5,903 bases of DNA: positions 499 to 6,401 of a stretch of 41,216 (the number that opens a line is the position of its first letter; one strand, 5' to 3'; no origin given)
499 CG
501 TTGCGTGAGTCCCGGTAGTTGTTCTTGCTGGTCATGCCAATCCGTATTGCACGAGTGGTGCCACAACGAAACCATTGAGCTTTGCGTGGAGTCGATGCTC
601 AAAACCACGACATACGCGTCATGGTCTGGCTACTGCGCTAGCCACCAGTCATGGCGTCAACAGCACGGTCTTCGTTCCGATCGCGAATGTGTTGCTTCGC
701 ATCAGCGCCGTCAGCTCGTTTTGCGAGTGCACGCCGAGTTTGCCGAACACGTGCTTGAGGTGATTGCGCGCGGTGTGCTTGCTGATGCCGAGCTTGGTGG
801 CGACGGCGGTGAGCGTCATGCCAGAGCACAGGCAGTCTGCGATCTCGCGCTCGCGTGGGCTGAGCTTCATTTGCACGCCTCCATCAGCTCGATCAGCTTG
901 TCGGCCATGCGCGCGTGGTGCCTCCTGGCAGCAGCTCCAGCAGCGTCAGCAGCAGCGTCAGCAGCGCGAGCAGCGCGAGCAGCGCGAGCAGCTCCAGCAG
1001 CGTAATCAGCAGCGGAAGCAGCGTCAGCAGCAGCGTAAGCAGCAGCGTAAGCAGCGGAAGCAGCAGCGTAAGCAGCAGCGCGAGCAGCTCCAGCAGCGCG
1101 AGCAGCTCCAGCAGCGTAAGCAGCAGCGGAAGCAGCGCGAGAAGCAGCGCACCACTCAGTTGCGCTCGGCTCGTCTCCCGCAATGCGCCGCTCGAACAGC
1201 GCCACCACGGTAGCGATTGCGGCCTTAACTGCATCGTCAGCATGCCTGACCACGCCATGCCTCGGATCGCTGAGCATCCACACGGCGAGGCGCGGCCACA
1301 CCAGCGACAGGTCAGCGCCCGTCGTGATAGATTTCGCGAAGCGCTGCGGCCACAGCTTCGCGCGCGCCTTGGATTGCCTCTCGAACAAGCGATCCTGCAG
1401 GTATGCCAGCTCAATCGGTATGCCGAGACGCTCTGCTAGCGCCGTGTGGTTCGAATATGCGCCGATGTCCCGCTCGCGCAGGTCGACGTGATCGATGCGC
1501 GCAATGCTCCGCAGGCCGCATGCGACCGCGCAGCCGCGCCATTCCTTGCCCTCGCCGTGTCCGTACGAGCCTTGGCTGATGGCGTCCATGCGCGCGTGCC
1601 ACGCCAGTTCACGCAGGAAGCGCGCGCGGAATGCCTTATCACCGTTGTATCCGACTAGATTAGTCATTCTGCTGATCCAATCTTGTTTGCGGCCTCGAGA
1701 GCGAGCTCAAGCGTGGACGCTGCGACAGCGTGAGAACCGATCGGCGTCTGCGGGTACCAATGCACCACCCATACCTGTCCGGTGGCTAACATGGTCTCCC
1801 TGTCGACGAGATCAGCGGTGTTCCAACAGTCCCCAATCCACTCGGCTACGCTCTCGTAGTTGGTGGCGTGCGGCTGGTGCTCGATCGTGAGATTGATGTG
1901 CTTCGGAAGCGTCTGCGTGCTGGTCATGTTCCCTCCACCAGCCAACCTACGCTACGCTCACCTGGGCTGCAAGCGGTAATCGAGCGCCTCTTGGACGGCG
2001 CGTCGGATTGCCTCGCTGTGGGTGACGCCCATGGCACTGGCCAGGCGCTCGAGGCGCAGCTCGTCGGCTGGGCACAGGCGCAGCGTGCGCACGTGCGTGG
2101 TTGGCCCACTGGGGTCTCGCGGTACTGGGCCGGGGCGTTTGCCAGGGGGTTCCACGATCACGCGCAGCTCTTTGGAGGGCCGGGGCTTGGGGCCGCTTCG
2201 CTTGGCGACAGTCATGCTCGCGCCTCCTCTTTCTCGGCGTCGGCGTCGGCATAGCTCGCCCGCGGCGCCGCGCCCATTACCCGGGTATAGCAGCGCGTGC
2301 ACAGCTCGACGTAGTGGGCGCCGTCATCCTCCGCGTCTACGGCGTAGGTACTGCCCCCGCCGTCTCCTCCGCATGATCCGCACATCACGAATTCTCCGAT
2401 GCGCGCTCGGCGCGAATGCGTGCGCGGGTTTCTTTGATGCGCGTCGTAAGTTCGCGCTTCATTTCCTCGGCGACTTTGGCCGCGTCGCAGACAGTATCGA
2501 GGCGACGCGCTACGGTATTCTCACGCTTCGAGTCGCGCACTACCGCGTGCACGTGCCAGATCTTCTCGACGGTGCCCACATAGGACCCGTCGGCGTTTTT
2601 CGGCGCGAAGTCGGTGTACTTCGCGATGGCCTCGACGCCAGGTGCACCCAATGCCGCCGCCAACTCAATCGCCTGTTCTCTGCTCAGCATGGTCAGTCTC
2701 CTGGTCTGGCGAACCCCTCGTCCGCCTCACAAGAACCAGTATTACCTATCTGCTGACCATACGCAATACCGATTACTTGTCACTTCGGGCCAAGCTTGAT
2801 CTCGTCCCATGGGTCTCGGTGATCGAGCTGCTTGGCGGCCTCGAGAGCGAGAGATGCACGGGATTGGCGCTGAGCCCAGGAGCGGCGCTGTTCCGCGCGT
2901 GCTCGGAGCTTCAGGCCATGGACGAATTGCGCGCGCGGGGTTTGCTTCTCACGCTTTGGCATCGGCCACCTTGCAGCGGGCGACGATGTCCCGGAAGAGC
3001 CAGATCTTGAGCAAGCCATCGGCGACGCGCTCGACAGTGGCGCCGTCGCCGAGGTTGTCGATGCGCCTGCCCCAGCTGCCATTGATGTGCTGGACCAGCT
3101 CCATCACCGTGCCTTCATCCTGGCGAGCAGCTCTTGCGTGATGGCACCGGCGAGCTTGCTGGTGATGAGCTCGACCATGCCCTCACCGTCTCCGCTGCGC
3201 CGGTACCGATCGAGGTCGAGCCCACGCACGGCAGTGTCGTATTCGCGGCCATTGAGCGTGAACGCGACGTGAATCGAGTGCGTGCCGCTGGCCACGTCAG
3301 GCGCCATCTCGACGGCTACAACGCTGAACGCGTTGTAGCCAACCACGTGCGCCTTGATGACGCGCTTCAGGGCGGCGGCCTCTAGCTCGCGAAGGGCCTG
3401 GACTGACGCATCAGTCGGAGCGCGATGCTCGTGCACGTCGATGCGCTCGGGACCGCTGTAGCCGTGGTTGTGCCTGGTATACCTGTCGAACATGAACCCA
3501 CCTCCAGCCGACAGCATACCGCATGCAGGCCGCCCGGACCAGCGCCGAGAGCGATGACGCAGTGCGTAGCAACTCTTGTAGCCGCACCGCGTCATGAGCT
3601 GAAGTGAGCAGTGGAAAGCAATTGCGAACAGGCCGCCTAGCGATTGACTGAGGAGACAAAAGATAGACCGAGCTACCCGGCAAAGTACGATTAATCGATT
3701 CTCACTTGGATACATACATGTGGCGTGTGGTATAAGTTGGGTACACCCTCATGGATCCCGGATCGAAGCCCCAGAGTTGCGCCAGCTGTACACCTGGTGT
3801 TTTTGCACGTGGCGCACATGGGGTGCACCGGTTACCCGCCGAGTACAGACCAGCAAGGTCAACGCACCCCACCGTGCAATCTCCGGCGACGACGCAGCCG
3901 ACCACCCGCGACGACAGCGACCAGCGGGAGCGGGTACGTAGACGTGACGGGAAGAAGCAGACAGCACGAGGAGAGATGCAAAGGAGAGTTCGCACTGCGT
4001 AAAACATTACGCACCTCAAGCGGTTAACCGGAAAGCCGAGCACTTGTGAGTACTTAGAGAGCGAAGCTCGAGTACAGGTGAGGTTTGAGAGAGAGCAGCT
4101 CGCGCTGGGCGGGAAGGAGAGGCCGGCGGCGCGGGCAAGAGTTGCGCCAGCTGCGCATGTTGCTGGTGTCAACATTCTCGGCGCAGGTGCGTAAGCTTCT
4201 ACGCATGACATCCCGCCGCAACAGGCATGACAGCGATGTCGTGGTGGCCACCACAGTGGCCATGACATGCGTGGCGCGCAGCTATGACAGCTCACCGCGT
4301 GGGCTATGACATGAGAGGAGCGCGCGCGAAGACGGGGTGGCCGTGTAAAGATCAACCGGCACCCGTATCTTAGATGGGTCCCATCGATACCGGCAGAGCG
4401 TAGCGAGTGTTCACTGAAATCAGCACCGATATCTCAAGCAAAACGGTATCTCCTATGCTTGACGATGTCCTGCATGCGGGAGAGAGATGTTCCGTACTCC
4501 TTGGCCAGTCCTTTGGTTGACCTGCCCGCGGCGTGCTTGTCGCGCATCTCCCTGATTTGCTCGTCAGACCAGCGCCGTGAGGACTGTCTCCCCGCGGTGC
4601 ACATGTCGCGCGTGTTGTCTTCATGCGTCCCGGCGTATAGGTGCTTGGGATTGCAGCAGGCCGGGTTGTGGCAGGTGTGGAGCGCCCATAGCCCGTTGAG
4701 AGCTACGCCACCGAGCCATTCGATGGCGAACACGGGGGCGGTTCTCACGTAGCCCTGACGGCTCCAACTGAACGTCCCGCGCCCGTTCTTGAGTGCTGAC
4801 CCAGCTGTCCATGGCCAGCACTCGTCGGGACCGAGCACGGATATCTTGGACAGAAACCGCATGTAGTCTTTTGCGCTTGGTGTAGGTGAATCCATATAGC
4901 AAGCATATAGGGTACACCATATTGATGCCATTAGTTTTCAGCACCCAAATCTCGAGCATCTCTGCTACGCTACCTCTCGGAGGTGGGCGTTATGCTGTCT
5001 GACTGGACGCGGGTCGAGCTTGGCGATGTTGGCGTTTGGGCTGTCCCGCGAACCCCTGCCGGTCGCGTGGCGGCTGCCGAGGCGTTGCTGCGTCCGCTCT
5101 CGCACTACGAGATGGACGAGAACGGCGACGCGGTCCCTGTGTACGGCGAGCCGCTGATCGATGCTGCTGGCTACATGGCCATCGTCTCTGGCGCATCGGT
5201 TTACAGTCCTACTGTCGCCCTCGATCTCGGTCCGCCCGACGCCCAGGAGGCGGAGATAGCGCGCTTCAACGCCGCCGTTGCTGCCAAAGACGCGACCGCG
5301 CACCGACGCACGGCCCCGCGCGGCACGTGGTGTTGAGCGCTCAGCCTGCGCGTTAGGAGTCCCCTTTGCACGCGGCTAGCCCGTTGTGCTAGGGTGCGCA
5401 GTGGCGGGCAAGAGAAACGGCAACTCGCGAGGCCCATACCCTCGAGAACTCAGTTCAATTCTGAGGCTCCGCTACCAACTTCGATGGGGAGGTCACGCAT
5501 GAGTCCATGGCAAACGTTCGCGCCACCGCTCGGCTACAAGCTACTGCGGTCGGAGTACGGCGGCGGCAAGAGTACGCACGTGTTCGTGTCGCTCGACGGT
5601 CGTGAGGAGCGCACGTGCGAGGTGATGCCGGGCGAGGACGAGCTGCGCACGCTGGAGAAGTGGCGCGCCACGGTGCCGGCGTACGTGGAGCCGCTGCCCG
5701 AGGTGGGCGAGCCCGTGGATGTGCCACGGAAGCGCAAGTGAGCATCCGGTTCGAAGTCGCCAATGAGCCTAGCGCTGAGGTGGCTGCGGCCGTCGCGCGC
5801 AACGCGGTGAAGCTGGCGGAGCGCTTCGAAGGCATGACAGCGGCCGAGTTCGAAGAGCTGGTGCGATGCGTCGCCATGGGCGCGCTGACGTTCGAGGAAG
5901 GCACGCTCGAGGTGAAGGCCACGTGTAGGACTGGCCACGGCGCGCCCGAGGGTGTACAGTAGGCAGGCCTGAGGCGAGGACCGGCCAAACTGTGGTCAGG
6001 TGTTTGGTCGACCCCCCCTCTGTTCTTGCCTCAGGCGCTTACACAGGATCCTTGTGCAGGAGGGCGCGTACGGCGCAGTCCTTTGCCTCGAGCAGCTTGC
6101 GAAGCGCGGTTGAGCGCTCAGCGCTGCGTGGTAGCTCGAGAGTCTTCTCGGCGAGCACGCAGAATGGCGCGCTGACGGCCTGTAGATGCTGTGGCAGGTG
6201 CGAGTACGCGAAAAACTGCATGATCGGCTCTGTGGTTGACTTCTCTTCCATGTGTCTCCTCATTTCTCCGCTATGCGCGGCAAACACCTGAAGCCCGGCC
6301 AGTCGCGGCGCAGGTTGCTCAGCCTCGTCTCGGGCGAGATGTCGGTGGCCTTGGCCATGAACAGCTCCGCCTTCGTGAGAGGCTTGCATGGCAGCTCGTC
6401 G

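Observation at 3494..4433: Non-coding region of about 940 bp in an otherwise tightly packed genome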

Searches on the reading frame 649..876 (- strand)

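Call 51: search_protein_families(library=pfam, proteins=[window:649-876:-], max_evalue=0.05)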
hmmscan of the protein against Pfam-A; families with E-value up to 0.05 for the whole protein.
window:649-876:- (75 aa): 11 families
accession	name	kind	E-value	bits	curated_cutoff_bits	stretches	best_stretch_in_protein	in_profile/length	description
PF00196.25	GerE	-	5.7e-14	51.9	23.5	1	4-57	2-55/57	Bacterial regulatory proteins, luxR family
PF13384.12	HTH_23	-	7.9e-05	22.8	24.6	1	11-42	9-40/50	Homeodomain-like domain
PF04545.22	Sigma70_r4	-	0.00022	21.1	24.1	1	4-47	4-48/50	Sigma-70, region 4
PF04967.18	HTH_10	-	0.00024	21.3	23.1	1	20-47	24-51/53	HTH DNA binding domain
PF24657.1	DUF7646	-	0.00041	20.7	27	1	18-56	29-67/85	Domain of unknown function (DUF7646)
PF12840.13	HTH_20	-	0.00067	20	27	1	19-41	18-40/51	Helix-turn-helix domain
PF13936.12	HTH_38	-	0.0015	18.7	27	1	4-41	4-42/44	Helix-turn-helix domain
PF13542.12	HTH_Tnp_ISL3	-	0.0047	16.8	27.4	1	16-42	23-49/51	Helix-turn-helix domain of transposase family ISL3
PF08281.18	Sigma70_r4_2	-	0.0091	16.1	25.7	0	19-42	26-49/54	Sigma-70, region 4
PF09862.15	DUF2089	-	0.022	14.9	33.4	1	22-49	19-46/47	Domain of unknown function (DUF2089)-HTH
PF09339.16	HTH_IclR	-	0.046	13.9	22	0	19-41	18-40/52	IclR helix-turn-helix domain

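Call 52: search_protein_families(library=phrogs, proteins=[window:649-876:-], max_evalue=0.05)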
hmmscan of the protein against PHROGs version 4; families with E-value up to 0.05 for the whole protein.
window:649-876:- (75 aa): 12 families
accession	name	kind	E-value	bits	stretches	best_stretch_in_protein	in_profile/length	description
phrog_3282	-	transcription regulation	3.9e-08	34.3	1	3-57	46-100/158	sigma factor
phrog_10300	-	transcription regulation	1.1e-07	33.1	1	3-62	119-178/182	transcriptional regulator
phrog_3855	-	DNA, RNA and nucleotide metabolism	0.00021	22.7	1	5-43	65-103/115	HTH DNA binding protein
phrog_1190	-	transcription regulation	0.00036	21.4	1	3-55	110-163/167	RNA polymerase sigma factor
phrog_645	-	DNA, RNA and nucleotide metabolism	0.0016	19.6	1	6-62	24-77/196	Rnase E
phrog_11138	-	unknown function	0.0022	19.3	1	8-47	96-135/142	-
phrog_1740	-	transcription regulation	0.0039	16.7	1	4-43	168-208/567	RNA polymerase sigma factor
phrog_351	-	transcription regulation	0.0059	16.2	1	4-55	675-731/928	RNA polymerase sigma factor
phrog_13787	-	unknown function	0.0092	17.1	1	4-44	121-161/172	-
phrog_4494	-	unknown function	0.015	16.8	1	10-42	9-41/109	-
phrog_323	-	transcription regulation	0.015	15.9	1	3-53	147-198/319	transcriptional regulator, D5-like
phrog_27555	-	transcription regulation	0.03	14.9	1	3-60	130-186/203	transcriptional regulator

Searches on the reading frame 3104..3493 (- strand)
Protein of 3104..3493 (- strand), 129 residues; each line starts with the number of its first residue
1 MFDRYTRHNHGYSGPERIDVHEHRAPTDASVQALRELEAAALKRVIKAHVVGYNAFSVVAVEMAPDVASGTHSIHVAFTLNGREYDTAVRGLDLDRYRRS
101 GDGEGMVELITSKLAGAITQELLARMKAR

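Call 9: search_protein_families(library=pfam, proteins=[window:3104-3493:-], max_evalue=0.01)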
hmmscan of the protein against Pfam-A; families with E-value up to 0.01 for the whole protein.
window:3104-3493:- (129 aa): 0 families

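Call 10: search_protein_families(library=phrogs, proteins=[window:3104-3493:-], max_evalue=0.01)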
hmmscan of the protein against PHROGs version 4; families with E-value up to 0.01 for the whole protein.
window:3104-3493:- (129 aa): 1 family
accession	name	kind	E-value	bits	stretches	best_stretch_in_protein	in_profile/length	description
phrog_37058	-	unknown function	2.9e-09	38.2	1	1-123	1-122/134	-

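Call 14: find_related_loci(query=window:3104-3493:-, collection=viral_contigs, flank=6000)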
Query window:3104-3493:- (129 aa) in viral_contigs; peptide patterns used: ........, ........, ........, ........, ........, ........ (x = any residue, [..] = any of these).
19 stretches matched a pattern; 3 encode a relative of the query (tblastn E <= 1e-3); 3 distinct loci.
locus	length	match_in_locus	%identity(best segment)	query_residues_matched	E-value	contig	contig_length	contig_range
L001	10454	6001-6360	38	1-123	6e-17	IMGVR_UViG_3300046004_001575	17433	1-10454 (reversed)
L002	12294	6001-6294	39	20-123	6e-16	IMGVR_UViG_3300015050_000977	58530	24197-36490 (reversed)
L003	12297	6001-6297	37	19-123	9e-12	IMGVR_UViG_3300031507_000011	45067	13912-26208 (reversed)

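Call 16: find_encoding_contigs(protein=window:3104-3493:-, flank=10000, max_places=10)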
Protein window:3104-3493:- (129 aa): 1 contig read that carries it; 1 place shown.
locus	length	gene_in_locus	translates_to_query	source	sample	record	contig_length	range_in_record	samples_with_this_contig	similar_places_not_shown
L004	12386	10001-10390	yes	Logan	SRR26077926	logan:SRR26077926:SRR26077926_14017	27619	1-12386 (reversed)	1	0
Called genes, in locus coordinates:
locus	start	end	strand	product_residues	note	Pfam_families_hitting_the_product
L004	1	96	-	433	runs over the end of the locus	-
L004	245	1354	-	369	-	-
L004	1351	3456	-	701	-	-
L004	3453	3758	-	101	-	-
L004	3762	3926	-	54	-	-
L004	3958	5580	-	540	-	PF03237:Terminase_6N (weak)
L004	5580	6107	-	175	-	-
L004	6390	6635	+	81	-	PF13384:HTH_23 (faint), PF13560:HTH_31, PF12844:HTH_19 (weak), PF13443:HTH_26 (weak), PF01381:HTH_3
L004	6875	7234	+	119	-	-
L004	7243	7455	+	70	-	-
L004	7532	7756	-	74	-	-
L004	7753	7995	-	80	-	-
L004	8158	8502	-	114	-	-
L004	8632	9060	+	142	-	PF05551:zf-His_Me_endon (weak)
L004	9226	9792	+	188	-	-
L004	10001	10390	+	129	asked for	-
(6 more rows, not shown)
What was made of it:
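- Checked: A gene caller did call the 188-aa version of that ORF on Logan contig SRR26077926_14017 (call 16).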

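Call 27: find_homologous_proteins(query=window:3104-3493:-, max_evalue=0.001)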
Query window:3104-3493:- (129 aa): 7 proteins with E <= 0.001 among 61 candidates.
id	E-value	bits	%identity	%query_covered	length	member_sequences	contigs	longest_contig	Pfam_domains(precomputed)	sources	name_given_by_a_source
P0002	1.4e-77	276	100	100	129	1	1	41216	-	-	-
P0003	2.2e-41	159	60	98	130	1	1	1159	-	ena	-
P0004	4.4e-36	142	55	98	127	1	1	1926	-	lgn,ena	-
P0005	5.6e-25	106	47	97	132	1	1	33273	-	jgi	jgi:hypothetical protein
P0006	1.3e-6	47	35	97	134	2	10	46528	-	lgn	-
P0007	7.9e-6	44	36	66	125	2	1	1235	-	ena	-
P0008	4.5e-5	42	36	95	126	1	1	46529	-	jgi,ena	-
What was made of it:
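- Checked: Its homologues (47-60% identical) are 127-132 aa and cover 97-98% of it (call 27).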

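Call 28: find_encoding_contigs(protein=P0005, flank=10000)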
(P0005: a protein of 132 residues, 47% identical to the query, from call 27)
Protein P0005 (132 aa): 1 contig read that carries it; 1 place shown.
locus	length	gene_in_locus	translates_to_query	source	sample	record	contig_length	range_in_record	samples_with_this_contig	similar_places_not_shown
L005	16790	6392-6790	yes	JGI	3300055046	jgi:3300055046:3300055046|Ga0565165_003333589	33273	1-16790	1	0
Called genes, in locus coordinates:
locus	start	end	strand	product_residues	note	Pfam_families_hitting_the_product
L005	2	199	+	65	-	?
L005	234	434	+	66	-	-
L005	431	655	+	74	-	PF13560:HTH_31, PF01381:HTH_3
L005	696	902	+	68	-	-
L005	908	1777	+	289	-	-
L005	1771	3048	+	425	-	PF03796:DnaB_C, PF13481:AAA_25 (weak)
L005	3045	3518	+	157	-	-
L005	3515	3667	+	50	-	-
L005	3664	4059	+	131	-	-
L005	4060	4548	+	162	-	-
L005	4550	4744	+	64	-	-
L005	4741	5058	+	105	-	PF19698:DUF6197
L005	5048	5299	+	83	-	-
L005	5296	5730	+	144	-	PF22769:DCD (weak), PF00692:dUTPase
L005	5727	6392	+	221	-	-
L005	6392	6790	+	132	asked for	-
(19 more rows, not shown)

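Call 29: find_encoding_contigs(protein=P0004, flank=3000)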
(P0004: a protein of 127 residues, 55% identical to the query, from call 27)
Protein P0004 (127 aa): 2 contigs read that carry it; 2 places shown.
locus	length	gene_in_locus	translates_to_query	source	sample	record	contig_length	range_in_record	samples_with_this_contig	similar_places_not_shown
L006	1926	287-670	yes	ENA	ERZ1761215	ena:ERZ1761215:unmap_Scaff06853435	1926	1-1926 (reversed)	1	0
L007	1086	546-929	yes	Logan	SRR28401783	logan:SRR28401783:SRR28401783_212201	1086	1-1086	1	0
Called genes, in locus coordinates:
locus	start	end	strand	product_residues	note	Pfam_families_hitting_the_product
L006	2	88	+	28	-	?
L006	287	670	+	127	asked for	-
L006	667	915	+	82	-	-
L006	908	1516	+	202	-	-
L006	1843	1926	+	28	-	?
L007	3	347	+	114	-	?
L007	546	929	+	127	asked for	-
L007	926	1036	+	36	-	-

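Call 30: find_encoding_contigs(protein=P0003, flank=3000)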
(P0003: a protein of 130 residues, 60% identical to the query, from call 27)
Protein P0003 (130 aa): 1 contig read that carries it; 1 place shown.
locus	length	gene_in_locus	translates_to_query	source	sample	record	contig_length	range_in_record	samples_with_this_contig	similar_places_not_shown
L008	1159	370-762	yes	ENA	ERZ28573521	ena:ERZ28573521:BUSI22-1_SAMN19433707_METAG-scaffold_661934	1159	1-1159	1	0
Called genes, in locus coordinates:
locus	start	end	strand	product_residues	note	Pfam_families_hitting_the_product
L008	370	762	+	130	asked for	-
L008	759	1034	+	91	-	-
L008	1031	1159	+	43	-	?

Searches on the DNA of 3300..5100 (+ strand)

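Call 7: search_dna_similar(query=window:3300-4600:+, collection=phages, mode=distant)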
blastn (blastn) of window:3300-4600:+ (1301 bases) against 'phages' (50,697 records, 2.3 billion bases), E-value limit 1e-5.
No match.
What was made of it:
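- Tried and rejected: GenBank phages by blastn (call 7).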

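Call 11: search_rna_families(source=window, start=3300, end=5100, threshold=evalue, max_evalue=10)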
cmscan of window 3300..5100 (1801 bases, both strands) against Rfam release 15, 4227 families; matches with E-value up to 10: 2.
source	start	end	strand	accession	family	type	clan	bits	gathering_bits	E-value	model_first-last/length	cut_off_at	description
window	4775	4840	-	RF02025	mir-3017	Gene; miRNA;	-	17.4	51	5.1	1-70/70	no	mir-3017 microRNA precursor family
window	3703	3860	+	RF02486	GlsR23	Gene; snRNA; snoRNA; HACA-box;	-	16.4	100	2.6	1-151/151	no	Small nucleolar RNA GlsR23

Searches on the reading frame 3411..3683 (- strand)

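Call 36: search_protein_families(library=phrogs, proteins=[window:3411-3683:-], max_evalue=1)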
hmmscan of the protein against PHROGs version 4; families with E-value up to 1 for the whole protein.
window:3411-3683:- (90 aa): 1 family
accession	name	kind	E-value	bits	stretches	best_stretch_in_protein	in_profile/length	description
phrog_31084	-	head and packaging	0.56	10.9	1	51-63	14-26/38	minor head protein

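Call 37: search_protein_families(library=pfam, proteins=[window:3411-3683:-], max_evalue=1)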
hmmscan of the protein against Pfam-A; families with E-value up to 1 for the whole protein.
window:3411-3683:- (90 aa): 0 families

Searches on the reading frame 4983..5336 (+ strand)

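Call 9: search_protein_families(library=pfam, proteins=[window:4983-5336:+], max_evalue=0.01)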
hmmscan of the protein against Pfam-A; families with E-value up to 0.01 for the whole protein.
window:4983-5336:+ (117 aa): 0 families

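Call 10: search_protein_families(library=phrogs, proteins=[window:4983-5336:+], max_evalue=0.01)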
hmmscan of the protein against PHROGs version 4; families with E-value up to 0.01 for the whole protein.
window:4983-5336:+ (117 aa): 0 families

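Call 90: search_protein_families(library=pfam, proteins=[window:4992-5336:+], max_evalue=0.05)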
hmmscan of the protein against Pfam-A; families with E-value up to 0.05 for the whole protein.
window:4992-5336:+ (114 aa): 1 family
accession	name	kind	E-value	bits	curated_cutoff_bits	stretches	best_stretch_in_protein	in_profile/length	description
PF13607.11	Succ_CoA_lig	-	0.045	13.9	27.4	0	36-104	46-114/138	Succinyl-CoA ligase like flavodoxin domain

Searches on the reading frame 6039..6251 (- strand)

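Call 51: search_protein_families(library=pfam, proteins=[window:6039-6251:-], max_evalue=0.05)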
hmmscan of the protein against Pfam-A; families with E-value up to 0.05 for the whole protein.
window:6039-6251:- (70 aa): 0 families

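Call 52: search_protein_families(library=phrogs, proteins=[window:6039-6251:-], max_evalue=0.05)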
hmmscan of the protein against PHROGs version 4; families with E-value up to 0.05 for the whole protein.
window:6039-6251:- (70 aa): 2 families
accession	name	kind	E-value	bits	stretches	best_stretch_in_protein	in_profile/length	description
phrog_1761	-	unknown function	1.2e-27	97.9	1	3-67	75-140/148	-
phrog_5120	-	unknown function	1.3e-19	71.2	1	5-67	9-72/79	-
